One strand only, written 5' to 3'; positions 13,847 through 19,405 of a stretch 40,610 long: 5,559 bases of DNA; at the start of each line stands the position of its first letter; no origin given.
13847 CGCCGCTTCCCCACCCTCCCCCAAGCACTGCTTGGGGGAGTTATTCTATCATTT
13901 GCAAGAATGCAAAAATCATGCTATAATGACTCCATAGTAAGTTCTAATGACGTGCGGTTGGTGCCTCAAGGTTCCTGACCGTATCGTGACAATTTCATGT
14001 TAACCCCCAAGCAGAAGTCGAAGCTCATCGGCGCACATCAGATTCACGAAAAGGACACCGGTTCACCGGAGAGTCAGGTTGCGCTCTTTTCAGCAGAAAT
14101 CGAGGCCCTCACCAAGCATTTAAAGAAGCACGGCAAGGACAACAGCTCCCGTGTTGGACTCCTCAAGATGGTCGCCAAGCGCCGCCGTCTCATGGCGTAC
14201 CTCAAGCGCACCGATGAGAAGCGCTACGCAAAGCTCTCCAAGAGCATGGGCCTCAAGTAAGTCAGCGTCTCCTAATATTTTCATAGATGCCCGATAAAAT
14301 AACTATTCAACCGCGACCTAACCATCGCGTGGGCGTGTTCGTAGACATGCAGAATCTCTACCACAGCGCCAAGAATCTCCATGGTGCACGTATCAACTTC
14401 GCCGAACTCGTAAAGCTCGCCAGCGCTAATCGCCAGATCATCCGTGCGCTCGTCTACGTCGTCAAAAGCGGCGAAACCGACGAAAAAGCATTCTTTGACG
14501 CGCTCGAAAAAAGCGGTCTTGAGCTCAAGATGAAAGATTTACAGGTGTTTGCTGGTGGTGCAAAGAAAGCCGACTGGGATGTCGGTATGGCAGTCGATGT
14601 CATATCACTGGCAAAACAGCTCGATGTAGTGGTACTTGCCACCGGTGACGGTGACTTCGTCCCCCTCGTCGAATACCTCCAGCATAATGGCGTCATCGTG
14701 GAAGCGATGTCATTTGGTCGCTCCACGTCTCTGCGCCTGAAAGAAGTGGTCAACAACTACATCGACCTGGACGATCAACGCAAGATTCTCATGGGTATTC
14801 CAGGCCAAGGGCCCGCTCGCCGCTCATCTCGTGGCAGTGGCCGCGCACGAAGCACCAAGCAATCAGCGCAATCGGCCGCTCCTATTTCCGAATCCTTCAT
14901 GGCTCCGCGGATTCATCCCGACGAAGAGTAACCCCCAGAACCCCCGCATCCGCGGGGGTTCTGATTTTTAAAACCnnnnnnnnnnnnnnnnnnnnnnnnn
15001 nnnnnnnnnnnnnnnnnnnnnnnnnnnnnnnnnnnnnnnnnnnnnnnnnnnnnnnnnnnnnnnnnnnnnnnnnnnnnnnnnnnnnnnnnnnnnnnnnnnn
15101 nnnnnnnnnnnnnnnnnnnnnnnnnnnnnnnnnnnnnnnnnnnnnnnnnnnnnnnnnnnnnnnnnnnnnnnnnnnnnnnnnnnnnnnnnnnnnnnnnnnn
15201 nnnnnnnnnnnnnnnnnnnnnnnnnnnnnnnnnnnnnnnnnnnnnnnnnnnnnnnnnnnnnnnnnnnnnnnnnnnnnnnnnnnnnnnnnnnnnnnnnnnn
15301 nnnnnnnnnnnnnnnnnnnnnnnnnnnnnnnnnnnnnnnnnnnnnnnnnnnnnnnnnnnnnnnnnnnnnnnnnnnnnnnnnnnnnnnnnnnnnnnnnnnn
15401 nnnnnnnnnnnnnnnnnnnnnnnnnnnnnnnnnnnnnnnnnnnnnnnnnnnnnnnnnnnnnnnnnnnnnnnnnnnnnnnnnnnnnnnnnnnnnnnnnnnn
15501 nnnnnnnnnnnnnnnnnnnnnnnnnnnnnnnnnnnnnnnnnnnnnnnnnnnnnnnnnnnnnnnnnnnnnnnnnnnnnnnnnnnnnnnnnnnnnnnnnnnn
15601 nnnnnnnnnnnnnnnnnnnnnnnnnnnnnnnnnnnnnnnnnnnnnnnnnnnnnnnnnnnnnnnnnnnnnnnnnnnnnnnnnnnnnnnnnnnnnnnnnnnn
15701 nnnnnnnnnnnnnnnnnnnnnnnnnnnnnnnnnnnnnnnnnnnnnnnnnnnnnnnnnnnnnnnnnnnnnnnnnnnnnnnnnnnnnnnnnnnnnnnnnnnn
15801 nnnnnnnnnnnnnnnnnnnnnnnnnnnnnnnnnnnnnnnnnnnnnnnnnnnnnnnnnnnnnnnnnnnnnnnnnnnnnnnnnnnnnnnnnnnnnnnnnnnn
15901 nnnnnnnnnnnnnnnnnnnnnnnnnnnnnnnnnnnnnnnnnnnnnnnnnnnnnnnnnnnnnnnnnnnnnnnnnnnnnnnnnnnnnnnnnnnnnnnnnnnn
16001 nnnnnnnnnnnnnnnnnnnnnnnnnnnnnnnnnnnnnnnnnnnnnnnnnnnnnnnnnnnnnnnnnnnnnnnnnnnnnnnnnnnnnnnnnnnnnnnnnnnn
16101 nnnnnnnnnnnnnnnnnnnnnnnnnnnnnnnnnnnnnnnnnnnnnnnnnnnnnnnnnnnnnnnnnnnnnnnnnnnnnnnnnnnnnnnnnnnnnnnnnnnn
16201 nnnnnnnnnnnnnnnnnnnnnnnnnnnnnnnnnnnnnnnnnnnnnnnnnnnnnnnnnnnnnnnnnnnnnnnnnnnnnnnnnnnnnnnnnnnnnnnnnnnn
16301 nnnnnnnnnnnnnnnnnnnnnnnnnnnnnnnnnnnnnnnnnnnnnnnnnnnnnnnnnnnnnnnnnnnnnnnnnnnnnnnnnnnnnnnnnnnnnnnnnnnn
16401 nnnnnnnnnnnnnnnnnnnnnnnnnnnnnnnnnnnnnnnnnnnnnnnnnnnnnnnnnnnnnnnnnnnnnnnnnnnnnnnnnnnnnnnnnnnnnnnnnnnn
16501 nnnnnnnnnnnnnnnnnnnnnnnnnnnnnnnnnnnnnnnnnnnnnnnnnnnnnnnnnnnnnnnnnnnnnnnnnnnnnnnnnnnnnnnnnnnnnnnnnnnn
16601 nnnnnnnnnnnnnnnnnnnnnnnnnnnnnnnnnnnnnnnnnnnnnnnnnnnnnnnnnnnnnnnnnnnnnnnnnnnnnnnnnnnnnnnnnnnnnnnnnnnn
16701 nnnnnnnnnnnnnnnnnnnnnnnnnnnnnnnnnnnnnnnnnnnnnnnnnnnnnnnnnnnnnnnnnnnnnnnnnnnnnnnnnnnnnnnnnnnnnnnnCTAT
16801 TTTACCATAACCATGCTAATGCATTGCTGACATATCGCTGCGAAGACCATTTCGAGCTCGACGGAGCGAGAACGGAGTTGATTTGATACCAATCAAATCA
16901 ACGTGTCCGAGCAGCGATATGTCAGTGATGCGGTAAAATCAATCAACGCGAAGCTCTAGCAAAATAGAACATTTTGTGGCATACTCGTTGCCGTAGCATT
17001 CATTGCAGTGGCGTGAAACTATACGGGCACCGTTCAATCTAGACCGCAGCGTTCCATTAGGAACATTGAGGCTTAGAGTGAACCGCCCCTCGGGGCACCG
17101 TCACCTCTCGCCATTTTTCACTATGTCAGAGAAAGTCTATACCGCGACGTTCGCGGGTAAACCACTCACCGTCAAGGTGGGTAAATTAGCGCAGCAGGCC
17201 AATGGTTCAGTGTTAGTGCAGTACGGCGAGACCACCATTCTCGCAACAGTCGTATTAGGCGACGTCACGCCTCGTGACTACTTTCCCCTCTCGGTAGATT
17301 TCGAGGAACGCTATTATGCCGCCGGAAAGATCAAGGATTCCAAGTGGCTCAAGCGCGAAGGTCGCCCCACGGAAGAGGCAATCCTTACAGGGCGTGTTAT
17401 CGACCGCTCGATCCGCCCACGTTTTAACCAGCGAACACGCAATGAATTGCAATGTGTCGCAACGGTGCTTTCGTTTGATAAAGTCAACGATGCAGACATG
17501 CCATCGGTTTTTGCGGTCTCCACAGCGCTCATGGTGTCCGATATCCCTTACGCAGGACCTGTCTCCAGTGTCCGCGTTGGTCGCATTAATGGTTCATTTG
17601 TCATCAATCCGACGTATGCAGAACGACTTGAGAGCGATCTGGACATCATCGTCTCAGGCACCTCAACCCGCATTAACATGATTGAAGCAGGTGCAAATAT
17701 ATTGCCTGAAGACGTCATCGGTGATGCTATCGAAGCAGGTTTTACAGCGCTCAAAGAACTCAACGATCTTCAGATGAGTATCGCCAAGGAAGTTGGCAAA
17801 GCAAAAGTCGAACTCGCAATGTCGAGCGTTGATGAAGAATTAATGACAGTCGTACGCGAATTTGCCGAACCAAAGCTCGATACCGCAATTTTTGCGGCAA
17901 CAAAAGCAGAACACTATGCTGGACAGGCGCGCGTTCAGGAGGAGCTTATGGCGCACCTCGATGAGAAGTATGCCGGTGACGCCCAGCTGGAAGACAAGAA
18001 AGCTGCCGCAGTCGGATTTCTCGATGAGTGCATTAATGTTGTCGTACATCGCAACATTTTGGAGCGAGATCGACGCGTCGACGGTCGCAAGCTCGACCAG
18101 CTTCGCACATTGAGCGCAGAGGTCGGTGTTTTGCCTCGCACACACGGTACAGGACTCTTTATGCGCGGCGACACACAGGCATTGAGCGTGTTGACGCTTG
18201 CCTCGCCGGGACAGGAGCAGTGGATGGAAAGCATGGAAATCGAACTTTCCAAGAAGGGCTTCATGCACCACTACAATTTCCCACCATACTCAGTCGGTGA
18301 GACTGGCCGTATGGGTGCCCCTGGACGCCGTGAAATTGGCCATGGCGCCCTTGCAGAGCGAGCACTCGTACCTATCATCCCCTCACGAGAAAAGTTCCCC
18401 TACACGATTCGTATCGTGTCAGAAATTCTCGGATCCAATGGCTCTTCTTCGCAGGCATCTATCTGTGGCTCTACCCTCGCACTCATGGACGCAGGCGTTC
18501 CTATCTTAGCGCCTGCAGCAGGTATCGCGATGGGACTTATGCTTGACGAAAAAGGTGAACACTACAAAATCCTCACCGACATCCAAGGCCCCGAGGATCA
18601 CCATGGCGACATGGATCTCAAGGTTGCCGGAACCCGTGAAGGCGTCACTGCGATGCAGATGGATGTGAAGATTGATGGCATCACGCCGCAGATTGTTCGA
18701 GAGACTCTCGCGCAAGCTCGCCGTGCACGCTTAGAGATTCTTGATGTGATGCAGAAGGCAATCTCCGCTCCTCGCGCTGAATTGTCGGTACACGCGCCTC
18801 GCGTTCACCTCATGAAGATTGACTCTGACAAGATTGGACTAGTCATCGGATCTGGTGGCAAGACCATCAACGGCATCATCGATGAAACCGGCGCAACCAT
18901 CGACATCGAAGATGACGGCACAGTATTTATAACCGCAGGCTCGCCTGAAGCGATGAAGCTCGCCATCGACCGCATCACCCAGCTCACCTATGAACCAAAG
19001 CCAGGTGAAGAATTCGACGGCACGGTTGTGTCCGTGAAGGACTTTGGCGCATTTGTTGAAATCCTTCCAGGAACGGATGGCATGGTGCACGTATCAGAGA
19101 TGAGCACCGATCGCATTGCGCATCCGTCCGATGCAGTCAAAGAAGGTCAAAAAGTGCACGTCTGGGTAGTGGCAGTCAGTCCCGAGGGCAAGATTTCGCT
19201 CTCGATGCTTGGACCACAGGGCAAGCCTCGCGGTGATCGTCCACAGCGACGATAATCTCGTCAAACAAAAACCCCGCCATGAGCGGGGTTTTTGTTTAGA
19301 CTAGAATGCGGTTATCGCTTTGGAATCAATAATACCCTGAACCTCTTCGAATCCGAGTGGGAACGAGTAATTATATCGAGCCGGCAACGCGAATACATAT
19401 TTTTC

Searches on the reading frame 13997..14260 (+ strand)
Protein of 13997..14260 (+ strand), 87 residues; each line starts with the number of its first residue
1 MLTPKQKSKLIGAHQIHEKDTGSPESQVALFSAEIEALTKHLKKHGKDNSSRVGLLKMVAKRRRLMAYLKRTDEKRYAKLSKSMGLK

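Call 94: search_protein_families(library=pfam, proteins=[window:13997-14260:+], max_evalue=0.001)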
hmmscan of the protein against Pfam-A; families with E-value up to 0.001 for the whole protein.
window:13997-14260:+ (87 aa): 1 family
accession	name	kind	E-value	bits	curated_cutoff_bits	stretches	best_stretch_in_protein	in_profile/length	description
PF00312.27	Ribosomal_S15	-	3.5e-30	104.4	31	1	7-86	1-80/81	Ribosomal protein S15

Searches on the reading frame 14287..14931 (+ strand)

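Call 93: search_protein_families(library=pfam, proteins=[window:14287-14931:+], max_evalue=0.001)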
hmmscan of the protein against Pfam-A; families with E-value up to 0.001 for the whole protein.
window:14287-14931:+ (214 aa): 1 family
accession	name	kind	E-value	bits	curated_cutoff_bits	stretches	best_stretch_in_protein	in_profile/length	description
PF01936.24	NYN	-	1.9e-31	110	24.2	1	14-162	1-145/145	NYN domain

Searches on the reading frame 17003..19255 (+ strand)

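Call 42: search_protein_families(library=pfam, proteins=[window:17003-19255:+], max_evalue=0.01)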
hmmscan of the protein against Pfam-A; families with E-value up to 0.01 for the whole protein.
window:17003-19255:+ (750 aa): 7 families
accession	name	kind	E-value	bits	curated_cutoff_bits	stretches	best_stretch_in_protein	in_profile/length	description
PF01138.27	RNase_PH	-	4.9e-53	179.4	25.5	2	53-182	3-130/130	3' exoribonuclease family, domain 1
PF03725.20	RNase_PH_C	-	2e-20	72.9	20.8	2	185-247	1-65/67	3' exoribonuclease family, domain 2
PF00575.29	S1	-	9.5e-18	64.8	22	1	664-735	1-73/74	S1 RNA binding domain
PF00013.35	KH_1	-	1.5e-13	50.7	21.5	1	604-659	4-65/66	KH domain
PF23459.1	S1_RRP5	-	6e-09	36.8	27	1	666-727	2-63/72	RRP5 S1 domain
PF03726.19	PNPase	-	4.5e-05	24.3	24.6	1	280-363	2-81/81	Polyribonucleotide nucleotidyltransferase, RNA binding domain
PF22675.2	KH-I_KHDC4-BBP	-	0.00029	21.1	30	1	611-656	8-57/76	KHDC4/BBP-like, KH-domain type I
